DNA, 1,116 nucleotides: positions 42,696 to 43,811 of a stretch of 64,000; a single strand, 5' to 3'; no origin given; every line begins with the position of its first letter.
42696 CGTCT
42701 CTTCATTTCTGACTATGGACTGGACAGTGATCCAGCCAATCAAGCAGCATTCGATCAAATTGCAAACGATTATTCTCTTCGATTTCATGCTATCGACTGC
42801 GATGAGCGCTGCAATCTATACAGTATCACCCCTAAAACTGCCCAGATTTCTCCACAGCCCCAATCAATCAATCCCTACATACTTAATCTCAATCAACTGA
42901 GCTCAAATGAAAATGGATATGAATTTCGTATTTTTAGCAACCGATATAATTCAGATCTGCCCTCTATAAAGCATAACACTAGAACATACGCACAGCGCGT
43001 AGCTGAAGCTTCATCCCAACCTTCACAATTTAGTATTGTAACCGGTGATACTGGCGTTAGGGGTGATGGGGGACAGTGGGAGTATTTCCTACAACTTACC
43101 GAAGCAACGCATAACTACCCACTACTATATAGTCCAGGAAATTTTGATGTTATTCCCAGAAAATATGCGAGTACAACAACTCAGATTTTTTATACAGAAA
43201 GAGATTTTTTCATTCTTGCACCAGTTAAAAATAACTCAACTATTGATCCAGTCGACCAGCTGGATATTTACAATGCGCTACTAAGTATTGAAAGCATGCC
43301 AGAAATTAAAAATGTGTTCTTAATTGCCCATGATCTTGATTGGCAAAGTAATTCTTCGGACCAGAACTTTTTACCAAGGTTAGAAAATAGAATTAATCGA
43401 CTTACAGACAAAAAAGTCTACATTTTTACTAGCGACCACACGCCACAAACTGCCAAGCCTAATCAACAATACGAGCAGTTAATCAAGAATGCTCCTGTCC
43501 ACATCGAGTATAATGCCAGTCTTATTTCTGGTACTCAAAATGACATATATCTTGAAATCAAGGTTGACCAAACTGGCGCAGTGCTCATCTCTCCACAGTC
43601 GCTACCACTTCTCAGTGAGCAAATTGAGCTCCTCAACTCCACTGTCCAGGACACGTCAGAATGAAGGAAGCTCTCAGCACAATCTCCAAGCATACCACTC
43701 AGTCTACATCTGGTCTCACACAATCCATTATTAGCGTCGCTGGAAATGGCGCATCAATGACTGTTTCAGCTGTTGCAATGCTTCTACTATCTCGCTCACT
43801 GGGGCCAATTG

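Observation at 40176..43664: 1162-aa fusion: O-antigen-ligase-like polymerase + GT-C-like module + degenerate metallophosphoesterase-like C-terminus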

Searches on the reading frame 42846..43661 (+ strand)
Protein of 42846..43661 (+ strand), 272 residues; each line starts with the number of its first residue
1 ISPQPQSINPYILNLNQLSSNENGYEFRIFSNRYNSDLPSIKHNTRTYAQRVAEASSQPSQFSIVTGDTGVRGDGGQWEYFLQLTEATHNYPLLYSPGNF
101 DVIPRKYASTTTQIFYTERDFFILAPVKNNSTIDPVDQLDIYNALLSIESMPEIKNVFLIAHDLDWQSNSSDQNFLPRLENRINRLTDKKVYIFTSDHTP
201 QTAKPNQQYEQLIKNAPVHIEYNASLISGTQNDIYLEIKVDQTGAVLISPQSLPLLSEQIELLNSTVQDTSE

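Call 9: search_protein_families(library=pfam, proteins=[window:42846-43661:+], max_evalue=10)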
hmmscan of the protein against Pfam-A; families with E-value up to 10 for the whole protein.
window:42846-43661:+ (272 aa): 0 families

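Call 20: search_solved_structures(query=A1, max_evalue=10, show_alignments=2)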
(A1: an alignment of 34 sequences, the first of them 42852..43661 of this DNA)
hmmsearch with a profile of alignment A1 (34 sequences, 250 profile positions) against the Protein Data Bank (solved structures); distinct sequences matched with E-value up to 10: 11.
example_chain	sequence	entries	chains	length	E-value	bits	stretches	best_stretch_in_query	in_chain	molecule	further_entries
2zo9_B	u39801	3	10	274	0.088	15.2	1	41-98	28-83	Phosphohydrolase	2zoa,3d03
2dxl_A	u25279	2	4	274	0.089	15.2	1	41-98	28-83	Phosphohydrolase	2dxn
4o24_A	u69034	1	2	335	0.19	14.1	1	38-116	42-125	Exonuclease, putative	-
2q8u_A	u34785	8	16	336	0.19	14.1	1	38-116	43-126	Exonuclease, putative | Nuclease SbcCD subunit D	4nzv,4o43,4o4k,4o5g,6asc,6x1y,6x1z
3thn_A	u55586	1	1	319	0.25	13.7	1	39-116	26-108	Exonuclease, putative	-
3qg5_C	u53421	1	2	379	0.25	13.7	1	39-116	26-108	Mre11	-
4hd0_A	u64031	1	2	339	0.43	12.9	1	33-100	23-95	DNA double-strand break repair protein Mre11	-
1ii7_A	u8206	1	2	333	0.46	12.8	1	33-100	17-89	Mre11 nuclease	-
3dsc_A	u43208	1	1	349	0.5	12.7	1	33-100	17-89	DNA double-strand break repair protein mre11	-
5l22_B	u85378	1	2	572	0.89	11.9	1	119-164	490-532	ABC transporter (HlyB subfamily)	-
3dsd_A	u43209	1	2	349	1.1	11.6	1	33-100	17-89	DNA double-strand break repair protein mre11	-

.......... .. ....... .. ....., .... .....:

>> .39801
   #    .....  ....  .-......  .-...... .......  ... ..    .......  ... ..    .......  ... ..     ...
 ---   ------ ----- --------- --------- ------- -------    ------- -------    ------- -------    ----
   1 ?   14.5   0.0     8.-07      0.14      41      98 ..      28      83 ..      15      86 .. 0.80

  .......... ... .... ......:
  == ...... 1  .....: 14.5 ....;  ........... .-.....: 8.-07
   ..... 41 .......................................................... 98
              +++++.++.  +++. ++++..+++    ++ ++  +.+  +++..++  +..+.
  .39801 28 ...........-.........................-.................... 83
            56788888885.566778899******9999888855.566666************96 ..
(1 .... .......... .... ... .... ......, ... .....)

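Call 24: search_protein_families(library=ncbifam, proteins=[window:42852-43661:+], max_evalue=1)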
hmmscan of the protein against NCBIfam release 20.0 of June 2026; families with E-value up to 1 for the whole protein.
window:42852-43661:+ (270 aa): 0 families

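Call 26: search_protein_families(library=pfam, alignment_id=A1, max_evalue=0.1)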
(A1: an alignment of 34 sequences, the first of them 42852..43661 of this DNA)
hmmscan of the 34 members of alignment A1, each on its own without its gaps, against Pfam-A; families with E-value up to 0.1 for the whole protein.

A. member 1, window:42852-43661:+ (270 aa): 0 families

B. families by the number of members that match (of 34 scanned): 10 families
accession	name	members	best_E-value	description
PF00149.33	Metallophos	16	4.8e-08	Calcineurin-like phosphoesterase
PF19163.5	DUF5845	3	0.00035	Family of unknown function (DUF5845)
PF23992.1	Pam3_gp32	1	0.017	Phage Pam3 gp32-like protein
PF03289.18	Pox_I1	1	0.018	Poxvirus protein I1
PF05727.16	UPF0228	1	0.026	Uncharacterised protein family (UPF0228)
PF04209.19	HgmA_C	1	0.026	Homogentisate 1,2-dioxygenase C-terminal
PF12850.12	Metallophos_2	1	0.032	Calcineurin-like phosphoesterase superfamily domain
PF10673.14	DUF2487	1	0.075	Protein of unknown function (DUF2487)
PF04204.22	HTS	1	0.075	Homoserine O-succinyltransferase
PF06028.17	DUF915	1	0.076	Alpha/beta hydrolase of unknown function (DUF915)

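Call 27: predict_structure(alignment_id=A1)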
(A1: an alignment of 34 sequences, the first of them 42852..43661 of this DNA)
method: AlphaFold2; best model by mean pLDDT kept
length: 270 residues; sequences in the alignment: 34
mean_pLDDT: 90.0   pTM: 0.89
mean pLDDT of the five models: 90.0, 89.3, 89.0, 88.7, 87.6
residues with pLDDT >= 90: 198; 70-90: 51; 50-70: 19; < 50: 2
segments of 3 or more residues with pLDDT < 50: none
pLDDT, mean of each block of 10 residues (from residue 1): 96 95 97 80 95 93 96 96 93 96 90 98 95 97 97 98 79 91 97 82 52 82 91 96 95 85 71
secondary structure, 60 per line:
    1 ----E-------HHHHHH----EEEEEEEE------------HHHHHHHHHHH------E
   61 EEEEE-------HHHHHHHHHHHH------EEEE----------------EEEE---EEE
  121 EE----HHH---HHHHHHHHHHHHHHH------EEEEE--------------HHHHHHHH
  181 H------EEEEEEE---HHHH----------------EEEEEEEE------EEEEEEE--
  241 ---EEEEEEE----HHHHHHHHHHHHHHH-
elements in order: H13-18 E23-30 H43-53 E60-65 H73-84 E91-94 E111-114 E118-122 H133-147 E154-158 H173-181 E188-194 H198-201 E218-225 E232-238 E244-250 H255-269

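Call 76: search_protein_representatives(alignment_id=A1)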
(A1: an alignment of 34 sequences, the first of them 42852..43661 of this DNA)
Query: 34 sequences, 250 profile positions. Proteins with E-value up to 0.001 (for the whole library): 692; up to 1e-10: 338; up to 1e-30: 38. The best 150 are listed.
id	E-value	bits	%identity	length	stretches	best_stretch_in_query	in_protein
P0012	1.0e-86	306.5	-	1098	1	2-249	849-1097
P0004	2.2e-85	302.2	-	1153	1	2-248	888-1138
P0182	6.6e-79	281.0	-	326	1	2-246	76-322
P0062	2.4e-78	279.1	-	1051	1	1-246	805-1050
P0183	3.1e-76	272.2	-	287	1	4-248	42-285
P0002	4.2e-74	265.2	-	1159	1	3-249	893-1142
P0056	7.3e-74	264.4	-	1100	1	4-249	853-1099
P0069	1.3e-73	263.6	-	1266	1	3-247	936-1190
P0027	6.8e-73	261.3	-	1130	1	1-246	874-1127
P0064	1.7e-70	253.4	-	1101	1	2-248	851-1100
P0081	1.9e-68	246.7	-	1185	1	4-246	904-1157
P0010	1.2e-63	231.0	-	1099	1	2-245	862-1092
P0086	2.1e-63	230.2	-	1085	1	2-248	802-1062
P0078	5.4e-63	228.8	-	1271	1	2-246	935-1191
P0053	5.6e-63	228.8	-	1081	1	4-248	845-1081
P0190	3.0e-35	137.9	-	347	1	4-247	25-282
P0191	2.0e-33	132.0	-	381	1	4-248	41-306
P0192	5.3e-32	127.3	-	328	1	4-248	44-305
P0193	8.5e-31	123.4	-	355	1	2-238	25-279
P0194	1.5e-30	122.6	-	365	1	4-248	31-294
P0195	2.1e-30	122.1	-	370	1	4-247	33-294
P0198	2.4e-29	118.6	-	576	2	13-247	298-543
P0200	1.4e-28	116.1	-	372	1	4-246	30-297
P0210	1.7e-25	106.0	-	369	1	36-248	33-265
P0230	4.4e-22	94.8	-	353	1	4-244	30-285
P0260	1.1e-19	87.0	-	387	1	4-248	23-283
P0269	9.1e-19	84.0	-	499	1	5-248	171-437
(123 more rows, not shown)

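Call 79: search_protein_families(library=pfam, proteins=[P0190, P0191, P0192, P0193, P0194, P0195, P0200, P0210, P0230, P0260], max_evalue=0.01)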
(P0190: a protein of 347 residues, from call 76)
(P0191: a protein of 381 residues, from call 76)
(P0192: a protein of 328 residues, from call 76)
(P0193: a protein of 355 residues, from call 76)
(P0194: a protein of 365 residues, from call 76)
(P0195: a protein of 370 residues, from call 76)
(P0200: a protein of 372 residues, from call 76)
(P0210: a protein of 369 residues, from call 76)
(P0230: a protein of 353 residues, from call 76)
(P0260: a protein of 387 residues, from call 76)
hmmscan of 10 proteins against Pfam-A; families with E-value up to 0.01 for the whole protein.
P0190 (347 aa): 1 family
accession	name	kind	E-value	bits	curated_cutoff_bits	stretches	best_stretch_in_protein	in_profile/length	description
PF00149.33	Metallophos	-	1.2e-06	29.5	21.5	1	71-163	25-100/191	Calcineurin-like phosphoesterase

P0191 (381 aa): 1 family
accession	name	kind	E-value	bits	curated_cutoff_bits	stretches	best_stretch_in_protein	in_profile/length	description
PF00149.33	Metallophos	-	3.2e-05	24.9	21.5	1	80-206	17-142/191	Calcineurin-like phosphoesterase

P0192 (328 aa): 1 family
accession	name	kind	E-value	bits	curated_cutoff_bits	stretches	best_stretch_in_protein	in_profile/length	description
PF00149.33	Metallophos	-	7.8e-07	30.1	21.5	1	83-209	18-160/191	Calcineurin-like phosphoesterase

P0193 (355 aa): 1 family
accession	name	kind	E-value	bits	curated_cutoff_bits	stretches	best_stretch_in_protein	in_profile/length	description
PF00149.33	Metallophos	-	5.7e-05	24.1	21.5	1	69-136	22-84/191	Calcineurin-like phosphoesterase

P0194 (365 aa): 1 family
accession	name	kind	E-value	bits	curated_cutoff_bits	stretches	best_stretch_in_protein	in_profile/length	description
PF00149.33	Metallophos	-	0.00027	21.9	21.5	1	75-141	20-93/191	Calcineurin-like phosphoesterase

P0195 (370 aa): 1 family
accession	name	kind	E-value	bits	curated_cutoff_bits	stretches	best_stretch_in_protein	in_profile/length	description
PF00149.33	Metallophos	-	0.0012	19.8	21.5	1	75-141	23-93/191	Calcineurin-like phosphoesterase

P0200 (372 aa): 1 family
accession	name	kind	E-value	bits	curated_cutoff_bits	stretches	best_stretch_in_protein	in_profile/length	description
PF00149.33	Metallophos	-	2.2e-07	31.9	21.5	1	69-191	19-159/191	Calcineurin-like phosphoesterase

P0210 (369 aa): 1 family
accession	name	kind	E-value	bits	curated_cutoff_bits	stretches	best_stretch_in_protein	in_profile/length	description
PF00149.33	Metallophos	-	6.3e-05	23.9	21.5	1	40-126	17-104/191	Calcineurin-like phosphoesterase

P0230 (353 aa): 1 family
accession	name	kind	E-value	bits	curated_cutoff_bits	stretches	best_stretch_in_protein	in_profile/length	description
PF00149.33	Metallophos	-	0.0028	18.5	21.5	0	65-149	17-103/191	Calcineurin-like phosphoesterase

P0260 (387 aa): 0 families

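Call 80: list_cluster_members(proteins=[P0190, P0191, P0192, P0193, P0194, P0200, P0210, P0230, P0198, P0269])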
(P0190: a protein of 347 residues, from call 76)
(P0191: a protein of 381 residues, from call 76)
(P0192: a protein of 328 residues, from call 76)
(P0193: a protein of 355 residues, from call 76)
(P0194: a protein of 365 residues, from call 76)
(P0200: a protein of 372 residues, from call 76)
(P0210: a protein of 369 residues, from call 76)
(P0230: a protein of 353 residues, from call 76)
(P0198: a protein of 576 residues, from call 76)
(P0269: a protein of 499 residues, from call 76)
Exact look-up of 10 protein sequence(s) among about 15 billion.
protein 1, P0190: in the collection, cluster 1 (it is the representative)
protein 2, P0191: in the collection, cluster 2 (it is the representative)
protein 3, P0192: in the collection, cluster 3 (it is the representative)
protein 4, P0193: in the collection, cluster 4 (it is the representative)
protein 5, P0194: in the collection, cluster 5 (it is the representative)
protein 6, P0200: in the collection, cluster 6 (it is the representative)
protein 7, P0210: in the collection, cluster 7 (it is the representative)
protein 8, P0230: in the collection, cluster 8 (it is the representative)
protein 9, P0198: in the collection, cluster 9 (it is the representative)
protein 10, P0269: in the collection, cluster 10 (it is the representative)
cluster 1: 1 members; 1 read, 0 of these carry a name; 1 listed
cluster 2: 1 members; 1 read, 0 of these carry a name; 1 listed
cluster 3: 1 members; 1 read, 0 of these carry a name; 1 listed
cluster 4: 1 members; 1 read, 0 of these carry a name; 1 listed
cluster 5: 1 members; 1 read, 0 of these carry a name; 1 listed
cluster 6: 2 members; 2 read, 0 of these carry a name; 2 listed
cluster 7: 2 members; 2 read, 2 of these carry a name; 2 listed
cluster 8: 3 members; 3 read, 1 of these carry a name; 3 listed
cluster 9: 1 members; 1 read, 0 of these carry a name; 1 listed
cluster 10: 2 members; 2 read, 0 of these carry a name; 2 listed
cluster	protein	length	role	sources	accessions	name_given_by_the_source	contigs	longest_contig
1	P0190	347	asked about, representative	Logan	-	-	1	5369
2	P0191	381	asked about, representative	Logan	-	-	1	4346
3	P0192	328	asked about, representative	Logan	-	-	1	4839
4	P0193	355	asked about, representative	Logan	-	-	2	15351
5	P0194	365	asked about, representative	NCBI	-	-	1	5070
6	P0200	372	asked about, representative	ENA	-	-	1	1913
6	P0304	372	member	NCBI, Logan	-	-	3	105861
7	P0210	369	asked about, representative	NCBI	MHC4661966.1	MAG: metallophosphoesterase family protein [Planctomycetota bacterium]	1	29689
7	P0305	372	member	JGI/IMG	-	hypothetical protein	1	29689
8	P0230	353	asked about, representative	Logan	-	-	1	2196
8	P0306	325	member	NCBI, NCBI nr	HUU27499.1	MAG TPA: hypothetical protein VM123_06775 [archaeon] | hypothetical protein [archaeon]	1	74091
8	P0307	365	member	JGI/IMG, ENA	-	-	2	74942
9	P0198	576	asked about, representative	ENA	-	-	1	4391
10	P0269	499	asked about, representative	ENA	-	-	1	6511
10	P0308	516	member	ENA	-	-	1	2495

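Call 82: find_encoding_contigs(protein=P0210, flank=8000, max_places=1)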
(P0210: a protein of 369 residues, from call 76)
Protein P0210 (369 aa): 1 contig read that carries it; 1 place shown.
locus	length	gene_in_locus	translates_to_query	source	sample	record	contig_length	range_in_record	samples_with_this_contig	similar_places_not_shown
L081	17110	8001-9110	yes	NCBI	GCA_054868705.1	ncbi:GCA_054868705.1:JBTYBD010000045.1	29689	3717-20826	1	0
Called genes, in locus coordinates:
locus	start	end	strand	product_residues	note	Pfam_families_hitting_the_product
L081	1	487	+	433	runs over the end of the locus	PF01594:AI-2E_transport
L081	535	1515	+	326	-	PF07998:Peptidase_M54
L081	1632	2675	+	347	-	PF00149:Metallophos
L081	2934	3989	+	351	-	PF07998:Peptidase_M54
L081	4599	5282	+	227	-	PF16316:DUF4956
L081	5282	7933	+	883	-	PF08757:CotH, PF13229:Beta_helix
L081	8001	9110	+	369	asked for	-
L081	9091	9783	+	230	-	PF09359:VTC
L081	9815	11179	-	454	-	PF05496:RuvB_N, PF00004:AAA, PF07728:AAA_5 (weak), PF16193:AAA_assoc_2, PF12002:MgsA_C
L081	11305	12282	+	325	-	PF03781:FGE-sulfatase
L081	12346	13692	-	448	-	PF08245:Mur_ligase_M (weak), PF27239:FOL3_C, PF02875:Mur_ligase_C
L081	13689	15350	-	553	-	-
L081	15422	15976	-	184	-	PF01966:HD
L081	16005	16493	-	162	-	-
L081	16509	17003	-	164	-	PF01661:Macro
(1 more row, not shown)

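Call 83: find_encoding_contigs(protein=P0304, flank=8000, max_places=1)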
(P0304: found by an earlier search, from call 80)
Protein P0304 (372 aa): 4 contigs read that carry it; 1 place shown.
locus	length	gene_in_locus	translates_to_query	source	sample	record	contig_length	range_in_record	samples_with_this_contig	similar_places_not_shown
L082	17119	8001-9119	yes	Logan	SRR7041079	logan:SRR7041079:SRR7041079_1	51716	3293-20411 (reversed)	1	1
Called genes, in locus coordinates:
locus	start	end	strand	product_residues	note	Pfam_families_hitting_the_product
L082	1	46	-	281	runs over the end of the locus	PF01370:Epimerase, PF07993:NAD_binding_4 (faint), PF16363:GDP_Man_Dehyd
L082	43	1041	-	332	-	PF21360:PylC-like_N, PF02655:ATP-grasp_3, PF13535:ATP-grasp_4 (weak), PF15632:ATPgrasp_Ter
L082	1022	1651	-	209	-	PF00149:Metallophos, PF12850:Metallophos_2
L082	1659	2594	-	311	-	-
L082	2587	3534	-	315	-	PF01408:GFO_IDH_MocA, PF01488:Shikimate_DH (weak)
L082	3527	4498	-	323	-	PF01073:3Beta_HSD, PF01370:Epimerase, PF02719:Polysacc_synt_2, PF04321:RmlD_sub_bind, PF05368:NmrA (weak), PF07993:NAD_binding_4, PF13460:NAD_binding_10, PF16363:GDP_Man_Dehyd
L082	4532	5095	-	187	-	PF13580:SIS_2, PF01380:SIS (weak)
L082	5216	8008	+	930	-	-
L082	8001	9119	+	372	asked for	PF00149:Metallophos (weak)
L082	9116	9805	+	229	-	PF09359:VTC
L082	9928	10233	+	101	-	-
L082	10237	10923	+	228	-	PF16316:DUF4956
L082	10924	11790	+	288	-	-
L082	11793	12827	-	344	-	-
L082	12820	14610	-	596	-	PF00005:ABC_tran, PF02463:SMC_N (weak)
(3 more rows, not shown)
